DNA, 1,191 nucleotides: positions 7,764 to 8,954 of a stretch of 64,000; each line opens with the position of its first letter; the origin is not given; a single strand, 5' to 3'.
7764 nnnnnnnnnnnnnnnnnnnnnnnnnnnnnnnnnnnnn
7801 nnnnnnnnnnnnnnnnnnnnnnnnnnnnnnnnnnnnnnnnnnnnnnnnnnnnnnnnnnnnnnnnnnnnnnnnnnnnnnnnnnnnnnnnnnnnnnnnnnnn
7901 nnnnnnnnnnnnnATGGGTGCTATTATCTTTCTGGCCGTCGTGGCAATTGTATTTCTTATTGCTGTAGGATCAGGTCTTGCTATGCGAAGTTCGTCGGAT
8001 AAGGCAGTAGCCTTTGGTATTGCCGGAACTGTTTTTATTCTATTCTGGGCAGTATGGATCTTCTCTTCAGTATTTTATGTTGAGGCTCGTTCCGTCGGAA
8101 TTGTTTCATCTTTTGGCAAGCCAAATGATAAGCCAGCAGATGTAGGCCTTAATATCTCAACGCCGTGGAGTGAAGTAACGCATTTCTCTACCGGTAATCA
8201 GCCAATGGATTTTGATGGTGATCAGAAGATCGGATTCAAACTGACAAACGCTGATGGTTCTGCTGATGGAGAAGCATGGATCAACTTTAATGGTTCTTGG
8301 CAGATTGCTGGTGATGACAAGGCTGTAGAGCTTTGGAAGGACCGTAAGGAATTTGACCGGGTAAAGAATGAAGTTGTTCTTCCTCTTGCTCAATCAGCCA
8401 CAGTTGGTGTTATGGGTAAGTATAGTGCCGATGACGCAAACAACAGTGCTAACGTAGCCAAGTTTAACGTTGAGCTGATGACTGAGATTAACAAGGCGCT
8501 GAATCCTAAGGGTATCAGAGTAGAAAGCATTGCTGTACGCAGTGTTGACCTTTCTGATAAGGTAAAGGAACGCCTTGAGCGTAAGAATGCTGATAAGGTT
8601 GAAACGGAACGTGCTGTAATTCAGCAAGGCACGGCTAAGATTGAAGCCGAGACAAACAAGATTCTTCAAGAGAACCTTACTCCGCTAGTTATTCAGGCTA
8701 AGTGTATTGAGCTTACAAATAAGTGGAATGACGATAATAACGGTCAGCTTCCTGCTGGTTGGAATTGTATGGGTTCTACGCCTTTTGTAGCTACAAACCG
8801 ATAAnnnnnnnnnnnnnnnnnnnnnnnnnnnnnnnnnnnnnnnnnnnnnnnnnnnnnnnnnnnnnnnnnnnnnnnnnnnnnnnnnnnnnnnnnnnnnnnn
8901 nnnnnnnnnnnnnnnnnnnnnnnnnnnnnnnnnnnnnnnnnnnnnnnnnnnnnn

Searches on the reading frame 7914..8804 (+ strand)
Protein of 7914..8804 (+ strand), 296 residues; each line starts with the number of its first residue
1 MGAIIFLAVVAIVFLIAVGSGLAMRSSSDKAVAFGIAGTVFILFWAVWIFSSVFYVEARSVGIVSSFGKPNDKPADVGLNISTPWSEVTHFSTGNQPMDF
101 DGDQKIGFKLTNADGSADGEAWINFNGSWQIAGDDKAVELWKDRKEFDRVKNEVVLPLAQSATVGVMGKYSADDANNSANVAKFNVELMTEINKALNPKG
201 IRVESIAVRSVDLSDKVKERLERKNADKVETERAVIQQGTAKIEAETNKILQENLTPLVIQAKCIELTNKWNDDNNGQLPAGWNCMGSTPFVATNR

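Call 58: search_protein_families(library=phrogs, proteins=[window:7914-8804:+], max_evalue=0.00001)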
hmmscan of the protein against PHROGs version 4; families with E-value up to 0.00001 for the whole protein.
window:7914-8804:+ (296 aa): 1 family
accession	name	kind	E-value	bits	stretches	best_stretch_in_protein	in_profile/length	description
phrog_200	-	other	1.1e-40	140.9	1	4-294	46-359/379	lipoprotein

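Call 60: search_protein_families(library=pfam, proteins=[window:7914-8804:+], max_evalue=0.001)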
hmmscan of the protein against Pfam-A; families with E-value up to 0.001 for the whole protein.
window:7914-8804:+ (296 aa): 2 families
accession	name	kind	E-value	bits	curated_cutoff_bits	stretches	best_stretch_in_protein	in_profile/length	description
PF01145.31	Band_7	-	1.6e-17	64.5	23.6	1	56-238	3-171/176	SPFH domain / Band 7 family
PF03748.19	FliL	-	0.00093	20.1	24.6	0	145-206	41-95/103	Flagellar basal body-associated protein FliL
